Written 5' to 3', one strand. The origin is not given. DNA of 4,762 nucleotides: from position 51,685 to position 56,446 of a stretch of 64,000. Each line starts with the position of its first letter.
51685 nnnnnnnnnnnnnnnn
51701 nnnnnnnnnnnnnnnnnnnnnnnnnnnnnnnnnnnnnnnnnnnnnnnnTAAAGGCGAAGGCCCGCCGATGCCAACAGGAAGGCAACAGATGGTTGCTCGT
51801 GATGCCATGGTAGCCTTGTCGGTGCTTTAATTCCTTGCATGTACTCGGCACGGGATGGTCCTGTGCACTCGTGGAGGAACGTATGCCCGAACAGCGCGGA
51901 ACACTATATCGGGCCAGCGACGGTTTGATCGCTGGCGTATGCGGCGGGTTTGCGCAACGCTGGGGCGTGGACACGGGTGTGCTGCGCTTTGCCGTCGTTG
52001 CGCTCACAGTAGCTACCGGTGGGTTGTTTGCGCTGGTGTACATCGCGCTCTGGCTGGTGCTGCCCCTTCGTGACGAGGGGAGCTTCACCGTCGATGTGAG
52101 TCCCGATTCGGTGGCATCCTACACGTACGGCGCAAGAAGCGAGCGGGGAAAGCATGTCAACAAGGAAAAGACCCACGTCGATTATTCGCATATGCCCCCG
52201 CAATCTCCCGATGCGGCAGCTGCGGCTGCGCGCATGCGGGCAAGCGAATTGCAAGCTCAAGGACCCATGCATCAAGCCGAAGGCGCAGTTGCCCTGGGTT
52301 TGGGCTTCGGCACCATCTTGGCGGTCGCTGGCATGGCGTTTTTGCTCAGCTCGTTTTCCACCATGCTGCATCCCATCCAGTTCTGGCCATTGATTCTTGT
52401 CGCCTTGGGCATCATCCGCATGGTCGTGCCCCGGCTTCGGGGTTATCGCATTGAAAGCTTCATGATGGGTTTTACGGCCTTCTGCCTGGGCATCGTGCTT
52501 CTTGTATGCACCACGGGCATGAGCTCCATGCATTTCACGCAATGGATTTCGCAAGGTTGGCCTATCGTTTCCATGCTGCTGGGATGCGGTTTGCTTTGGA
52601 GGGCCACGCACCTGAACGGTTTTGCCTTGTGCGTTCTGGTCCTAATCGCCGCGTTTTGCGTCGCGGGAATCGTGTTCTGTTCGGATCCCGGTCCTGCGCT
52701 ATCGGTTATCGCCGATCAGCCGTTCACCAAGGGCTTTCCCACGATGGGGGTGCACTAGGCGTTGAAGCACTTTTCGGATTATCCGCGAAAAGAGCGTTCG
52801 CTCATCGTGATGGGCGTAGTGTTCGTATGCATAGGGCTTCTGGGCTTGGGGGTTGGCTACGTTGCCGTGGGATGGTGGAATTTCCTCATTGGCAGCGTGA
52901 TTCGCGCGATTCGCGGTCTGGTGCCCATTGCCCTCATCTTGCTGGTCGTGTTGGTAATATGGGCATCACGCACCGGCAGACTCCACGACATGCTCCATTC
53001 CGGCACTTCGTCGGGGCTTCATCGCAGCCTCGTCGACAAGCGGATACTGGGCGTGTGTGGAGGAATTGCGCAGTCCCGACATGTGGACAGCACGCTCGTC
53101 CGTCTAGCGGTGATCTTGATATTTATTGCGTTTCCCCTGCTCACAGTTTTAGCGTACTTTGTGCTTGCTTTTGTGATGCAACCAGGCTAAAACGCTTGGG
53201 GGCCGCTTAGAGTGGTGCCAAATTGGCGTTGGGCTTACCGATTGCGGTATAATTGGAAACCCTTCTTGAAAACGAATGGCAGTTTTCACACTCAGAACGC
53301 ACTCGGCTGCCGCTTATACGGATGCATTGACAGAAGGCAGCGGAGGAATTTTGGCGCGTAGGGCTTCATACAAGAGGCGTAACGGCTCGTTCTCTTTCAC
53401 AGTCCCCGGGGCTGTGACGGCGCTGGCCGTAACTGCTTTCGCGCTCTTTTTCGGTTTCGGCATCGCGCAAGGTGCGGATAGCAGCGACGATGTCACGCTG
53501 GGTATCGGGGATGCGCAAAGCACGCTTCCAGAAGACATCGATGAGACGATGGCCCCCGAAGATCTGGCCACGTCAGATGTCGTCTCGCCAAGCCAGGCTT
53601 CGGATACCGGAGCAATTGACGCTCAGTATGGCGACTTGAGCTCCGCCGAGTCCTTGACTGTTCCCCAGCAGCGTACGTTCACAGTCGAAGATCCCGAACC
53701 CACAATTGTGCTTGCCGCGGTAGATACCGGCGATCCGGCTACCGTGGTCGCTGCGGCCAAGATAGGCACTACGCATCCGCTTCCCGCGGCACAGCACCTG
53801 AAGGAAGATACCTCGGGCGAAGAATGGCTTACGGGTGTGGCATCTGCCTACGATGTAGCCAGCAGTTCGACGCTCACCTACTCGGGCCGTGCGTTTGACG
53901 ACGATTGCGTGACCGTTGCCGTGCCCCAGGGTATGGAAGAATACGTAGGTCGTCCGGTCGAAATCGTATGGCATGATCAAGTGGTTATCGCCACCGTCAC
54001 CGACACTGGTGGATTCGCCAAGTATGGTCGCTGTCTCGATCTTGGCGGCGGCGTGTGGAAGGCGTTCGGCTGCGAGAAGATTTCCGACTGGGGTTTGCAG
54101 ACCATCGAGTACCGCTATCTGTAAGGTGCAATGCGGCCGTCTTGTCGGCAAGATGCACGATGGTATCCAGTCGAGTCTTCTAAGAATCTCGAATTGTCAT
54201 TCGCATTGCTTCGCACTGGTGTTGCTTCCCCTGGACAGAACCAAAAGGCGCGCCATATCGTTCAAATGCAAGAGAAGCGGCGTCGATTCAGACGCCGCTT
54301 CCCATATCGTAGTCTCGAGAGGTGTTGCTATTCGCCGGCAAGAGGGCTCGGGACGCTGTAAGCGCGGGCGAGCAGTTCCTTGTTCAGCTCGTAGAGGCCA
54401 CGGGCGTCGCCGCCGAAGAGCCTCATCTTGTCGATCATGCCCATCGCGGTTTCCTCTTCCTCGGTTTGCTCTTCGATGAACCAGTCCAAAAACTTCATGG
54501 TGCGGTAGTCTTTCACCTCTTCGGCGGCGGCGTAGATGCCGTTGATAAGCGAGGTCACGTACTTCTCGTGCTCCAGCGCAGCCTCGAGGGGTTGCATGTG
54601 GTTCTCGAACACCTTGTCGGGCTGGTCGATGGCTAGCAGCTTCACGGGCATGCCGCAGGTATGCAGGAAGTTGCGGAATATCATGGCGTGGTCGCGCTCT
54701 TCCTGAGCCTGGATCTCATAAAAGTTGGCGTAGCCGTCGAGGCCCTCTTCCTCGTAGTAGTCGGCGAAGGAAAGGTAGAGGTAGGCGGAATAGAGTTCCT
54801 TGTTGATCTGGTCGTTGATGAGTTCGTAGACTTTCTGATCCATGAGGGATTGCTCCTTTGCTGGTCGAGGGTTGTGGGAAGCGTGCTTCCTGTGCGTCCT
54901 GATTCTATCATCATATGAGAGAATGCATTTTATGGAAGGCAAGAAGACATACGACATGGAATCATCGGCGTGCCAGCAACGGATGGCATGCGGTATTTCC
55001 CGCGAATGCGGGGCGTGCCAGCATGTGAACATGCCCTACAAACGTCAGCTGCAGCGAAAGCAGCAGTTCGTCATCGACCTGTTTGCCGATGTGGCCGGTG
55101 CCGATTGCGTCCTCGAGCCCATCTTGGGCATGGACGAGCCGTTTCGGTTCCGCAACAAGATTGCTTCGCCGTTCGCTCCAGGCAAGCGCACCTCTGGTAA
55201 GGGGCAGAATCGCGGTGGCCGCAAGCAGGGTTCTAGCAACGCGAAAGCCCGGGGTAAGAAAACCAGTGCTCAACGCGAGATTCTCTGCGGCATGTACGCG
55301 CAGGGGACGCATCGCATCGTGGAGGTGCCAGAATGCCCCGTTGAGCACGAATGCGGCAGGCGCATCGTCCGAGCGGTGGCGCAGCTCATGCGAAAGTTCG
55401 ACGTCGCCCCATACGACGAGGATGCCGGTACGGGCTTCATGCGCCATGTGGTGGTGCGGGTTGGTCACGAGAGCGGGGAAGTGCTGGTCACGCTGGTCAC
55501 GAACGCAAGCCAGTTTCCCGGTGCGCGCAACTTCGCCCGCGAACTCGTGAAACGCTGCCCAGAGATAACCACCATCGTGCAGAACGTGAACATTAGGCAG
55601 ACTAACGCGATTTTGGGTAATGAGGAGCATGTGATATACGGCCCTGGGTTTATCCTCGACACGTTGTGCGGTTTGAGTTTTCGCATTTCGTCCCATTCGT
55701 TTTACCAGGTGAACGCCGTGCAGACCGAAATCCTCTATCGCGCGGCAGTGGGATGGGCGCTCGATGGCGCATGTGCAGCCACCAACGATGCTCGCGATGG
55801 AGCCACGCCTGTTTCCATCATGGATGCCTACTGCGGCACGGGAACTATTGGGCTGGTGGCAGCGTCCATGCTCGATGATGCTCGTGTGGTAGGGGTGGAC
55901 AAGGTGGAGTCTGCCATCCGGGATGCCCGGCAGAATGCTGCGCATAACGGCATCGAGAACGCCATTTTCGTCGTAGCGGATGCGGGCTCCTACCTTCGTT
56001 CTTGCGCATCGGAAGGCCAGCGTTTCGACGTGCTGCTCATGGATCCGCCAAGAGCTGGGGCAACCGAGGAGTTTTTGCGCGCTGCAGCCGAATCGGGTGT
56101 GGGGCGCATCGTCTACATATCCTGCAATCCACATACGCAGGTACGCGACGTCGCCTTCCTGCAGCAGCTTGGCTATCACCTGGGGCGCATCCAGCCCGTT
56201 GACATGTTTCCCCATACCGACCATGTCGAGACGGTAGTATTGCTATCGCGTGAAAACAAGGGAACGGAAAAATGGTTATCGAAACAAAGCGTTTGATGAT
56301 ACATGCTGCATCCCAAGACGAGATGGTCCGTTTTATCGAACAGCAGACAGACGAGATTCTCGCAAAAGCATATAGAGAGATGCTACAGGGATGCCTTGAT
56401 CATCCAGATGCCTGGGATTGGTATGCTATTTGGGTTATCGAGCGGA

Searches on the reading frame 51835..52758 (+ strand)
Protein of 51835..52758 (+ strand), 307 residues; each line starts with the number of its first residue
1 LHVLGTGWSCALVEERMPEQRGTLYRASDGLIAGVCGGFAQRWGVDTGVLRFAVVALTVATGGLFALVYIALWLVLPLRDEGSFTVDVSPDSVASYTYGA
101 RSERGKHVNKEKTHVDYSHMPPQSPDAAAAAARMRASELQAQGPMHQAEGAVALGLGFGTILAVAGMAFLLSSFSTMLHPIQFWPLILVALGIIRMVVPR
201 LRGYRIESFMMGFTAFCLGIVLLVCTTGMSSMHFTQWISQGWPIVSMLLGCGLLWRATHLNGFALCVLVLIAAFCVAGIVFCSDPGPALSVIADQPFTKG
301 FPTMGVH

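Call 85: search_protein_families(library=pfam, proteins=[window:51835-52758:+], max_evalue=0.00001)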
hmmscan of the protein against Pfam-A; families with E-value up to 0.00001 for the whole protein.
window:51835-52758:+ (307 aa): 1 family
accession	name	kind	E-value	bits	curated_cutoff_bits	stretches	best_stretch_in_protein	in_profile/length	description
PF04024.17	PspC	-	4.4e-15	55.7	25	1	23-78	2-57/58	PspC domain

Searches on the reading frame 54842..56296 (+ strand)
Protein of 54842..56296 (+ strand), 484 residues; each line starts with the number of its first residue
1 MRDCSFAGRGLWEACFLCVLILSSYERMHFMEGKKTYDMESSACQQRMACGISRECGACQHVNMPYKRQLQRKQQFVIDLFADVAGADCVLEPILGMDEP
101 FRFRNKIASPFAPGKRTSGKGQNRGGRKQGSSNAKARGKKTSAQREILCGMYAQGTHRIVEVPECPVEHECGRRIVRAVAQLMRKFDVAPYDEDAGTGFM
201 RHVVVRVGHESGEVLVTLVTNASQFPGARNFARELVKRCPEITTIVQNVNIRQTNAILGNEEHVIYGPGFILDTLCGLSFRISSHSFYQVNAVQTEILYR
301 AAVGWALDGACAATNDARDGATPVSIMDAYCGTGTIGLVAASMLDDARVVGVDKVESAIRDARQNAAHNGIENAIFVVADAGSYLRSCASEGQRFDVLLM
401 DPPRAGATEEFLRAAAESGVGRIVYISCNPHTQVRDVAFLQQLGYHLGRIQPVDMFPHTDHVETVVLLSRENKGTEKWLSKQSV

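Call 85: search_protein_families(library=pfam, proteins=[window:54842-56296:+], max_evalue=0.00001)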
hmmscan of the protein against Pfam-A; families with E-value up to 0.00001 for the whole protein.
window:54842-56296:+ (484 aa): 6 families
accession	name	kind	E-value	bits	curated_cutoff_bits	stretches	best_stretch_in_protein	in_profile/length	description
PF05958.17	tRNA_U5-meth_tr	-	1.8e-16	60.6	23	1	280-470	172-356/357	tRNA (Uracil-5-)-methyltransferase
PF13847.12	Methyltransf_31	-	1.1e-14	54.7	27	1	325-401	6-81/145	Methyltransferase domain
PF13649.12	Methyltransf_25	-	2.1e-08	35.2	27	1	326-400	1-70/97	Methyltransferase domain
PF05175.20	MTS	-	2.8e-08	34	23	1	325-404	34-108/170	Methyltransferase small domain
PF03602.21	Cons_hypoth95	-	1.1e-07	32.2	24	1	324-413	43-134/182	Conserved hypothetical protein 95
PF06325.19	PrmA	-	2.3e-06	27.7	22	1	325-380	164-218/296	Ribosomal protein L11 methyltransferase (PrmA)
